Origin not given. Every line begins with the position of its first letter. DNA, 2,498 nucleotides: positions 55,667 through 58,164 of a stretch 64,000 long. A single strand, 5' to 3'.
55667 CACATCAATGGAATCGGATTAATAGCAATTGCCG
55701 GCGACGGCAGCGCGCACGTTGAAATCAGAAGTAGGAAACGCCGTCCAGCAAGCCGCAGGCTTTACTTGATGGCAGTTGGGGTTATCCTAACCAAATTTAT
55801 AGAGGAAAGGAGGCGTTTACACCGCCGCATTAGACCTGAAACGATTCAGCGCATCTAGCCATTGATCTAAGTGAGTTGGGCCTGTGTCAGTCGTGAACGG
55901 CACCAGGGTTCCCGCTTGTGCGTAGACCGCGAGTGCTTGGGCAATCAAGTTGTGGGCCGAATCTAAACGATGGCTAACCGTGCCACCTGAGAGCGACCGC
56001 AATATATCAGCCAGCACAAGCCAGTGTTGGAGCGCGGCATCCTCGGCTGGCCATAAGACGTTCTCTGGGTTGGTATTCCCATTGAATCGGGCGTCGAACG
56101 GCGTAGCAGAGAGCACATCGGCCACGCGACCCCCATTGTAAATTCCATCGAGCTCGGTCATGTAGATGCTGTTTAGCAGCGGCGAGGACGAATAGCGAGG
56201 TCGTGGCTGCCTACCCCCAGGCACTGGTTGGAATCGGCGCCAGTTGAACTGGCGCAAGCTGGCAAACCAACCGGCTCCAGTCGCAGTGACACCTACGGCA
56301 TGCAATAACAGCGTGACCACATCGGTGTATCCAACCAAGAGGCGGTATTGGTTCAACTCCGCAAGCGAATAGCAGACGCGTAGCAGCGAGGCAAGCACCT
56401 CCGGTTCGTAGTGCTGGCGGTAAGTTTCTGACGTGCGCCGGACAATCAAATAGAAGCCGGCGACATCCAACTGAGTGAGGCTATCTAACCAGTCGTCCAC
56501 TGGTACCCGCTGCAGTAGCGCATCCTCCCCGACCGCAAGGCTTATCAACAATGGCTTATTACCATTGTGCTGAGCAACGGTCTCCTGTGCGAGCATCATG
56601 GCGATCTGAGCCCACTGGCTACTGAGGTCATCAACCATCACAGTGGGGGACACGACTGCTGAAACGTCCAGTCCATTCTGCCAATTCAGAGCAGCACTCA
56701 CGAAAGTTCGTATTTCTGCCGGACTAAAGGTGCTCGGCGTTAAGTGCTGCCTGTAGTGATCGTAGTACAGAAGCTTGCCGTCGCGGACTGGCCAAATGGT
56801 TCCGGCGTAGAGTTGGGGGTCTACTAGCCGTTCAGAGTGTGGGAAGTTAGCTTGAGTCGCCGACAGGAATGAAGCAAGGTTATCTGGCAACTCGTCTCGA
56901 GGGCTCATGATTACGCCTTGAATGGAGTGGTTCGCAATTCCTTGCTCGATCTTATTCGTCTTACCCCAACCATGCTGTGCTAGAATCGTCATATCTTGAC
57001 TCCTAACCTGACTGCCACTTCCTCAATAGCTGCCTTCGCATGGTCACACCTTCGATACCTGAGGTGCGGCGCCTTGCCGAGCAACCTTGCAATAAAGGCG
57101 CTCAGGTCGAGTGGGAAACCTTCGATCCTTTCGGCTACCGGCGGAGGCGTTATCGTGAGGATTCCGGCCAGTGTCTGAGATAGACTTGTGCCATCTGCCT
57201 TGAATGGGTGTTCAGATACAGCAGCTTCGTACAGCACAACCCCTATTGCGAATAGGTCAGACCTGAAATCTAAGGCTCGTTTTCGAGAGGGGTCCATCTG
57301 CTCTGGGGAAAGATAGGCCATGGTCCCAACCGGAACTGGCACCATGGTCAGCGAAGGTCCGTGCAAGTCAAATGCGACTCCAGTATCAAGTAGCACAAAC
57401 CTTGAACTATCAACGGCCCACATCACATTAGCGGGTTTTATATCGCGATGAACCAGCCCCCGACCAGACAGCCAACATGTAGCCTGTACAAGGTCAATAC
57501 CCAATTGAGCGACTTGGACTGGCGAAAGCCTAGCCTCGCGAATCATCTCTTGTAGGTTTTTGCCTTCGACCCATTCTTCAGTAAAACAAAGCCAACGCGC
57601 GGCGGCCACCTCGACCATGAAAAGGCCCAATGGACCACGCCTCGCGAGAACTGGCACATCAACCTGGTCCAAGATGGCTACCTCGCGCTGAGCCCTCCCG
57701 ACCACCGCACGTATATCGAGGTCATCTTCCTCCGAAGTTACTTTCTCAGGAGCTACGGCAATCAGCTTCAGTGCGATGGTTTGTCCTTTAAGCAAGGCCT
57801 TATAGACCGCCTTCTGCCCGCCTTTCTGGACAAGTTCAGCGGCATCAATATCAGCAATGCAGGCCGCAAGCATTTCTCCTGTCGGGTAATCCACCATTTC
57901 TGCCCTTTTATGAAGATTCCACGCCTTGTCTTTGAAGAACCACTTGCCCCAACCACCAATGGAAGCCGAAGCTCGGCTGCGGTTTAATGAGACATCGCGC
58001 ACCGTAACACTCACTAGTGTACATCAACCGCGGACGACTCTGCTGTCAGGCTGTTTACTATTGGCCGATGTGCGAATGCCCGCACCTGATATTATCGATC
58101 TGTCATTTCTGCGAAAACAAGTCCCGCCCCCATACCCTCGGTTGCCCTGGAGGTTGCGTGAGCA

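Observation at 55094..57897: Ser/Thr kinase + TIM-barrel-like protein + wHTH-PD-(D/E)XK nuclease: candidate new anti-phage system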

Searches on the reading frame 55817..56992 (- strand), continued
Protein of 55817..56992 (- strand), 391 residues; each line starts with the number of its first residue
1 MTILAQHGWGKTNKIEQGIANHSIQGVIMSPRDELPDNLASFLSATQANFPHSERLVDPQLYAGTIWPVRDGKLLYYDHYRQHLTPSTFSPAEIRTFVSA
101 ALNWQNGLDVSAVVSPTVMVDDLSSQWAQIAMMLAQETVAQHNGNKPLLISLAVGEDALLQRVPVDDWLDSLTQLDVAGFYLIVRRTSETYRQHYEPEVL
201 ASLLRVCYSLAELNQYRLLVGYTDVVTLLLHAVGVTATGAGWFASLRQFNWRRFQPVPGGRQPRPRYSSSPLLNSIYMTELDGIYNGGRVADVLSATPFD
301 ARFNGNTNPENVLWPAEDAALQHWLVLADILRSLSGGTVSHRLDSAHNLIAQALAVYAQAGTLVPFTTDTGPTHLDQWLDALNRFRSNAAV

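Call 52: search_protein_families(library=pfam, proteins=[L015:3494-4162:+, L015:4149-4991:+, L015:4995-6182:+, L014:3432-4124:+, L014:4126-4983:+, L014:4986-6188:+, L014:6210-6899:+, L016:4977-6125:+, L016:6441-7514:+], max_evalue=0.1)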
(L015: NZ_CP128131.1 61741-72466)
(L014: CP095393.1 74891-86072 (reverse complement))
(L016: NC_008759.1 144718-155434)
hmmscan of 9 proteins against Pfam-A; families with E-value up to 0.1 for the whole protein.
L015:3494-4162:+ (222 aa): 0 families

L015:4149-4991:+ (280 aa): 7 families
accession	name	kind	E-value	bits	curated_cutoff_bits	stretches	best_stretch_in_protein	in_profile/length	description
PF00069.31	Pkinase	-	3.6e-37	128.6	31.7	1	22-267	3-254/263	Protein kinase domain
PF07714.23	PK_Tyr_Ser-Thr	-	3.7e-30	105.5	23.1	1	21-270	2-254/258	Protein tyrosine and serine/threonine kinase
PF03109.22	ABC1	-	4.8e-08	32.9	22.9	1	93-166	145-218/244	ABC1 atypical kinase-like domain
PF01163.29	RIO1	-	0.00012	22.2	22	1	93-160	83-149/187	RIO domain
PF01636.29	APH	-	0.00023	21.5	23.2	1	134-163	168-198/239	Phosphotransferase enzyme family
PF14531.12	Kinase-like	-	0.0051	16.6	25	1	119-264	149-289/289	Kinase-like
PF12330.14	Haspin_kinase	-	0.026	14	25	0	99-164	192-255/364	Haspin like kinase domain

L015:4995-6182:+ (395 aa): 0 families

L014:3432-4124:+ (230 aa): 0 families

L014:4126-4983:+ (285 aa): 9 families
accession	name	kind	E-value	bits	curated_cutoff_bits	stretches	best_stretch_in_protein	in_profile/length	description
PF00069.31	Pkinase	-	1.4e-35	123.4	31.7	1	18-268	2-253/263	Protein kinase domain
PF07714.23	PK_Tyr_Ser-Thr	-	2.3e-20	73.5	23.1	1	18-222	2-208/258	Protein tyrosine and serine/threonine kinase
PF03109.22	ABC1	-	4.4e-05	23.2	22.9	1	88-167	140-220/244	ABC1 atypical kinase-like domain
PF06176.17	WaaY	-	0.00044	20.4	20.3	1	89-163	116-183/229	Lipopolysaccharide core biosynthesis protein (WaaY)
PF17667.7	Pkinase_fungal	-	0.0084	15.3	24.1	1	131-201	303-375/387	Fungal protein kinase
PF15021.11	SHLD1_C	-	0.016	15.8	27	1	241-283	6-48/120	Shieldin complex subunit 1, C-terminal domain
PF01163.29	RIO1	-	0.016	15.2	22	1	92-159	82-149/187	RIO domain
PF01636.29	APH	-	0.018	15.3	23.2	0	136-155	170-191/239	Phosphotransferase enzyme family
PF13095.12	FTA2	-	0.022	14.9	30.2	0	113-147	169-203/214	Kinetochore Sim4 complex subunit FTA2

L014:4986-6188:+ (400 aa): 0 families

L014:6210-6899:+ (229 aa): 3 families
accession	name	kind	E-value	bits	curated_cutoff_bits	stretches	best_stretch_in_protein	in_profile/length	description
PF12850.12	Metallophos_2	-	3.7e-27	95.7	27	1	2-193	1-152/154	Calcineurin-like phosphoesterase superfamily domain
PF00149.33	Metallophos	-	3.2e-17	64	21.5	1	2-158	1-158/191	Calcineurin-like phosphoesterase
PF14582.11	Metallophos_3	-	3.7e-05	23.6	28.2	1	145-202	208-259/259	Metallophosphoesterase, calcineurin superfamily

L016:4977-6125:+ (382 aa): 0 families

L016:6441-7514:+ (357 aa): 0 families

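Call 70: fold_search(model_id=the predicted structure, library=viral)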
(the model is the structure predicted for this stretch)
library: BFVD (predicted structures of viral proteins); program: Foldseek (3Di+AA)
matches with E <= 10: 408; with E <= 0.001: 1
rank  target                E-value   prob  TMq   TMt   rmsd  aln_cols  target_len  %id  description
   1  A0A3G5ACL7            6.7e-04  1.00  0.40  0.34  12.9       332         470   10  Carbohydrate binding domain-containing protein [Hyperionvirus sp.]
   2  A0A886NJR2            3.9e-03  0.99  0.32  0.40   6.1       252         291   10  (no name in the UniProt tables at hand)
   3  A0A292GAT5            4.5e-03  0.99  0.31  0.34   6.4       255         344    9  (no name in the UniProt tables at hand)
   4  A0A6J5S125            4.8e-03  0.96  0.35  0.34  14.2       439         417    8  Uncharacterized protein [uncultured Caudovirales phage]
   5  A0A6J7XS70            5.6e-03  0.23  0.16  0.12  18.8       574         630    9  B12-binding_like domain containing protein [uncultured Caudovirales phage]
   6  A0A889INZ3            5.9e-03  0.99  0.43  0.39   9.6       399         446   12  (no name in the UniProt tables at hand)
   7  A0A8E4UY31            7.3e-03  0.41  0.21  0.23  21.1       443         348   10  Nucleotide-sugar epimerase [Maribacter phage Colly_1]
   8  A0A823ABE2            8.1e-03  1.00  0.41  0.59   4.9       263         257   10  (no name in the UniProt tables at hand)
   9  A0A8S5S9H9            9.5e-03  1.00  0.47  0.56   6.5       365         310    9  Uncharacterized protein [Myoviridae sp. ctByu2]
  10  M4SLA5                1.1e-02  0.99  0.40  0.57   9.1       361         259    9  Uncharacterized protein [Cellulophaga phage phiST]
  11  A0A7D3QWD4            1.2e-02  0.97  0.32  0.26   6.7       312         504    8  3-deoxy-8-phosphooctulonate synthase [Fadolivirus FV1/VV64]
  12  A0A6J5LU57            1.2e-02  0.85  0.34  0.17  19.0       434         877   13  ART-PolyVal-like domain-containing protein [uncultured Caudovirales phage]
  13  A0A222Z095            1.7e-02  0.96  0.32  0.33   8.9       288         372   13  Queuine tRNA-ribosyltransferase [Mycobacterium phage Bella96]
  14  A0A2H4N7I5            1.8e-02  0.30  0.23  0.19  19.7       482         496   10  (no name in the UniProt tables at hand)
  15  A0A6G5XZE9            2.2e-02  0.69  0.32  0.29  24.9       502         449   10  (no name in the UniProt tables at hand)
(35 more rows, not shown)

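Call 73: find_related_loci(query=A1, collection=metagenome_contigs, flank=5000)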
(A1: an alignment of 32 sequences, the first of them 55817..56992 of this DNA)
Query A1 (391 aa) in metagenome_contigs; peptide patterns used: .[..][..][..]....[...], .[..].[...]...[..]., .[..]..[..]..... (x = any residue, [..] = any of these).
267 stretches matched a pattern; 105 encode a relative of the query (tblastn E <= 1e-3); the best 80 are kept; 80 distinct loci.
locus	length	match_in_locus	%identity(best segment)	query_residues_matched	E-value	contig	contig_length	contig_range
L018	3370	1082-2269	45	1-391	2e-102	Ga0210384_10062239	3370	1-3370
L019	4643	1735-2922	43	1-391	1e-95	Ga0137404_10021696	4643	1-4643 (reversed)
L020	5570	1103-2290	43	1-391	2e-95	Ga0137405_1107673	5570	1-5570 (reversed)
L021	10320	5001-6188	43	1-391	2e-95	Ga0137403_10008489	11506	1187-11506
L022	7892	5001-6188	43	1-391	2e-95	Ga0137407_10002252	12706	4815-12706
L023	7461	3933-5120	40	1-391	1e-94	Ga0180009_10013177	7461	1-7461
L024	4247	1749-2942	41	1-391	6e-95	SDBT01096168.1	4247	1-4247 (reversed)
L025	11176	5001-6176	39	2-391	5e-92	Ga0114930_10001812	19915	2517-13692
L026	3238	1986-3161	39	1-388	7e-92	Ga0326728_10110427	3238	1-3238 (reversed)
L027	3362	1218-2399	43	1-388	2e-90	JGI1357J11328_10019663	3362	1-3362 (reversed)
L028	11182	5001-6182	43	1-388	2e-89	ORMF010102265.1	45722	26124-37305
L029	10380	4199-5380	43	1-388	2e-89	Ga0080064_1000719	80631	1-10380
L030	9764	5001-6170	40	1-386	2e-87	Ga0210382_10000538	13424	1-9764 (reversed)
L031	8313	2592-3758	42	1-385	4e-87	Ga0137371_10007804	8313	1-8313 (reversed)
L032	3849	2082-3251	40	1-386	1e-87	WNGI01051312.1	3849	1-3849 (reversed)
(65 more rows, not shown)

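Call 74: find_related_loci(query=A1, collection=viral_contigs, flank=5000)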
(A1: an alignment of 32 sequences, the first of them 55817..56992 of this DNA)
Query A1 (391 aa) in viral_contigs; peptide patterns used: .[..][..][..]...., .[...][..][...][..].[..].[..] (x = any residue, [..] = any of these).
17 stretches matched a pattern, but none encodes a relative of the query by tblastn (E <= 1e-3).

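Call 81: search_protein_families(library=ncbifam, proteins=[L014:3432-4124:+, L015:3494-4162:+, L019:2922-3695:+], max_evalue=1)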
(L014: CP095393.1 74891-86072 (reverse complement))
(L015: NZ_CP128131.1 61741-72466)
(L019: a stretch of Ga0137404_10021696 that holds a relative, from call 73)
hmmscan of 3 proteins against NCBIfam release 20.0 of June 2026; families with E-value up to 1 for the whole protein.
L014:3432-4124:+ (230 aa): 0 families

L015:3494-4162:+ (222 aa): 0 families

L019:2922-3695:+ (257 aa): 0 families

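Call 101: search_protein_families(library=padloc, alignment_id=A7, max_evalue=0.00001)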
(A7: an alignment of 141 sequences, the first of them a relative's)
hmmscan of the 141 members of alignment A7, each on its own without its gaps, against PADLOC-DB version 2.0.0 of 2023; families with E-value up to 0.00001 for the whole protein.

A. member 1, L005:3-443:+ (146 aa): 0 families

B. families by the number of members that match (of 141 scanned): 86 families (the first 25 are shown)
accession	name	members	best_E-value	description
PDLC00662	HmaC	3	0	AAA+ ATPase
PDLC02192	DUF499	3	3.6e-43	-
PDLC04140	mad8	3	6.6e-12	mads_8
PDLC04163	HEC-09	2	7.2e-40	-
PDLC04135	mad3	2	8.3e-33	mads_3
PDLC04134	mad2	2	2.5e-14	mads_2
PDLC02914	ATPase-Toprim_I-B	2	4e-09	-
PDLC03596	REase_MTase_IIG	1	7.5e-132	Type IIG restriction enzyme-methyltransferase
PDLC02271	AbiEi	1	7.2e-124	AbiEi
PDLC03650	REase_III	1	2.7e-69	Type III restriction enzyme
PDLC03212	mREase_II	1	3.2e-57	Type II methyl-directed restriction enzyme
PDLC04606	PDC-M37B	1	2.4e-48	-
PDLC02267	AbiEi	1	2.2e-46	AbiEi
PDLC01075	C3a139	1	2.1e-43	HKD+Snf2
PDLC02621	DrmD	1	9.5e-38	DrmD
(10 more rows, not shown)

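Call 108: search_solved_structures(query=L005:3333-4193:+, max_evalue=0.01)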
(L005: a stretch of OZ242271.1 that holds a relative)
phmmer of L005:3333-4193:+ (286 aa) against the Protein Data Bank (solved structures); distinct sequences matched with E-value up to 0.01: 0.

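Call 109: search_solved_structures(query=L005:4521-5399:-, max_evalue=0.01)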
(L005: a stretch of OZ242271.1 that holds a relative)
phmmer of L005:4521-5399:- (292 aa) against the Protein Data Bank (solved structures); distinct sequences matched with E-value up to 0.01: 0.

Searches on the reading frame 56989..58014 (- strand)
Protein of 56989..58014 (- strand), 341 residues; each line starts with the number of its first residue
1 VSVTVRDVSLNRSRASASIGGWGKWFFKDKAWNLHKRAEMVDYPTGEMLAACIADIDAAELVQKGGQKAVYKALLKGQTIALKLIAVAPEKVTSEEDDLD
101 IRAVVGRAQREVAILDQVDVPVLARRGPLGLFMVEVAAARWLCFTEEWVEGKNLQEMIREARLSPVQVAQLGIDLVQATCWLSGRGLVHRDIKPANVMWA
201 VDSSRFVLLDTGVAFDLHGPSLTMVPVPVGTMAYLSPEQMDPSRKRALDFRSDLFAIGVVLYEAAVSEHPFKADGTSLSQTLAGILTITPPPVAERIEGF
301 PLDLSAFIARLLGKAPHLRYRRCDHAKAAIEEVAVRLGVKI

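Call 3: search_protein_families(library=pfam, proteins=[window:56989-58014:-], max_evalue=1)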
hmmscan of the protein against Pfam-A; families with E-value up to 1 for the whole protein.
window:56989-58014:- (341 aa): 4 families
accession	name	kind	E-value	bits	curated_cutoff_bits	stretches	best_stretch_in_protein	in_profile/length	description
PF00069.31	Pkinase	-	9.7e-24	84.6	31.7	1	64-321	9-253/263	Protein kinase domain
PF07714.23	PK_Tyr_Ser-Thr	-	2.4e-09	37.3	23.1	1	109-272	49-206/258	Protein tyrosine and serine/threonine kinase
PF01636.29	APH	-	0.0092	16.2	23.2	1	169-206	150-188/239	Phosphotransferase enzyme family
PF17667.7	Pkinase_fungal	-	0.18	10.9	24.1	1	174-241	294-366/387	Fungal protein kinase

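Call 4: search_protein_families(library=padloc, proteins=[window:56989-58014:-], max_evalue=1)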
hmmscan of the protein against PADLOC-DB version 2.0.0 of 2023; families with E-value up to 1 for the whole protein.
window:56989-58014:- (341 aa): 36 families (the best 25 are shown)
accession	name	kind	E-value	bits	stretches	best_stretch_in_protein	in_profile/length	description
PDLC04053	PD-T4-6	-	1.7e-37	127.6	1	59-335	14-273/311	-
PDLC04042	PD-T4-6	-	1.2e-36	124.9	1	59-335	14-274/292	-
PDLC04061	PD-T4-6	-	2.7e-32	111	1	147-335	100-285/510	-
PDLC04054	PD-T4-6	-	5.2e-31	106.3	1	62-335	18-275/347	-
PDLC04047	PD-T4-6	-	2.1e-29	100.7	1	60-325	16-264/327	-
PDLC04043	PD-T4-6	-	2.2e-29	100.8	1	63-333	24-277/452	-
PDLC04060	PD-T4-6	-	2.3e-28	97.3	1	146-333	87-269/486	-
PDLC04039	PD-T4-6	-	2.2e-27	94.2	1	62-331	22-273/458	-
PDLC04064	PD-T4-6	-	2.9e-25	87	1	142-323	95-270/369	-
PDLC04057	PD-T4-6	-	2e-24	84.4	1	59-333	13-270/443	-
PDLC04041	PD-T4-6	-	5.3e-24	83.2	1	52-331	26-291/443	-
PDLC04040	PD-T4-6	-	2e-23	80.9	1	147-333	83-265/547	-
PDLC04048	PD-T4-6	-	3.7e-23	80.5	1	62-323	18-262/354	-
PDLC04052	PD-T4-6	-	1e-22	79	1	145-323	91-266/496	-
PDLC04138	mad6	-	1.2e-21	75.3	1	60-321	57-302/659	mads_6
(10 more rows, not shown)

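Call 5: search_protein_families(library=ncbifam, proteins=[window:56989-58014:-], max_evalue=1)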
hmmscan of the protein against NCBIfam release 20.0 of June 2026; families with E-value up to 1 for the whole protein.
window:56989-58014:- (341 aa): 14 families
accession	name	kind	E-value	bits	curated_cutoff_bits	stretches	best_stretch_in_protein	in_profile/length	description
NF033483.0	PknB_PASTA_kin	equivalog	2e-29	103.1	450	1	147-333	87-268/563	Stk1 family PASTA domain-containing Ser/Thr kinase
NF052427.1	StpK7MSMEG_1200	equivalog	8.6e-22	77.3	900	1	147-330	87-265/601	serine/threonine protein kinase StpK7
NF053615.1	SerThrKinAfsKStmc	equivalog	1e-18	67.4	1300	1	137-287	84-227/809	protein serine/threonine kinase AfsK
NF047741.1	antiphage_MADS6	equivalog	9.9e-16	57.4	460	2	185-333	318-460/612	methylation-associated defense system protein kinase MAD6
NF033442.0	BREX_PglW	equivalog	1.4e-15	56.1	990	1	148-289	590-728/1391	BREX system serine/threonine kinase PglW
NF038150.1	lanthi_synth_IV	equivalog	2.7e-13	49.1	650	1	146-331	272-454/851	class IV lanthionine synthetase LanL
TIGR03903.1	TOMM_kin_cyc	equivalog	2.8e-11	42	705.75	1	105-316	22-230/1267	TOMM system kinase/cyclase fusion protein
NF009651.0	PRK13184.1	equivalog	1.9e-08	32.7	839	1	180-332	127-289/932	serine/threonine-protein kinase PknD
NF043056.1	T4SS_LegK1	equivalog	2.2e-06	26.6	550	1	184-261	207-280/516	Dot/Icm T4SS effector kinase LegK1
NF038151.1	lanthi_synth_III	equivalog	0.0026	16.2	575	1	183-264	353-422/833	class III lanthionine synthetase LanKC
TIGR03724.2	arch_bud32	equivalog_domain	0.0088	15.6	125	1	147-215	73-132/193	KEOPS complex kinase/ATPase Bud32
NF041408.1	XopAU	subfamily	0.012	15.2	450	1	178-213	340-375/498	XopAU family type III secretion system effector serine/threonine kinase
NF058632.1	SerThrKinPrkT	equivalog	0.033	13.2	280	1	143-212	96-163/322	serine/threonine protein kinase PrkT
NF011460.0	PRK14879.1-1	equivalog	0.15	11.2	199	1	139-213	84-156/232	Kae1-associated kinase Bud32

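Call 7: search_protein_families(library=phrogs, proteins=[window:56989-58014:-], max_evalue=1)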
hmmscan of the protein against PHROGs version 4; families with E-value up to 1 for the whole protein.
window:56989-58014:- (341 aa): 3 families
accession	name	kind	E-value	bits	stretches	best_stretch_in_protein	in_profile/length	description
phrog_2361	-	other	2.7e-20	73.7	1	143-333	87-269/415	serine-threonine kinase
phrog_4972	-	unknown function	0.0052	16.7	1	174-261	226-311/501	-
phrog_3297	-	other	0.12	13.2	1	181-225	80-131/160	kinase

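Call 118: search_solved_structures(query=window:56989-57897:-, max_evalue=1e-10)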
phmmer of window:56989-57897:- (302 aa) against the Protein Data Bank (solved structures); distinct sequences matched with E-value up to 1e-10: 42.
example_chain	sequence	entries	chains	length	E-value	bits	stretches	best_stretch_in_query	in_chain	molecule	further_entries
6b2p_A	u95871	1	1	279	7.1e-24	87.8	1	105-290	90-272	Serine/threonine-protein kinase PknB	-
6i2p_A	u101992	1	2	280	7.1e-24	87.7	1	105-290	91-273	Serine/threonine-protein kinase PknB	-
5u94_A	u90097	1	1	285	7.3e-24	87.7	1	105-290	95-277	Serine/threonine-protein kinase PknB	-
3orm_A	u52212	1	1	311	8.7e-24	87.5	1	105-290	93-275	Serine/threonine protein kinase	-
1o6y_A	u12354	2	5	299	8.7e-24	87.5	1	105-290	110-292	SERINE/THREONINE-PROTEIN KINASE PKNB | Probable serine/threonine-protein kinase pknB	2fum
3ori_A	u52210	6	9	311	9e-24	87.4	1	105-290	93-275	Serine/threonine protein kinase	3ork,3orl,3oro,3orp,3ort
1mru_A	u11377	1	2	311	9e-24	87.4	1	105-290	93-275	Probable serine/threonine-protein kinase pknB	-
3f61_A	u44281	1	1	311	1.2e-23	87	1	105-290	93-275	Serine/threonine-protein kinase pknB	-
3f69_A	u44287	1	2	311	2.7e-23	85.8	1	105-290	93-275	Serine/threonine-protein kinase pknB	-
2h34_A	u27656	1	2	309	1.2e-17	67.3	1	108-291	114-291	Serine/threonine-protein kinase pknE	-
7naa_A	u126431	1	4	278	4.4e-16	62.2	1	109-289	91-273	Non-specific serine/threonine protein kinase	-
9ymt_A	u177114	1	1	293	6.5e-16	61.6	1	106-289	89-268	Serine/Threonine Kinase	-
4eqm_A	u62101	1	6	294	6.6e-16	61.6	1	106-289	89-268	Protein kinase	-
9ruk_A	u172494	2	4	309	2.8e-15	59.6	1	24-283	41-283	Serine/threonine-protein kinase StkP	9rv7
9ru3_A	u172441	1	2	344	3.8e-15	59.1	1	25-283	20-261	Serine/threonine-protein kinase StkP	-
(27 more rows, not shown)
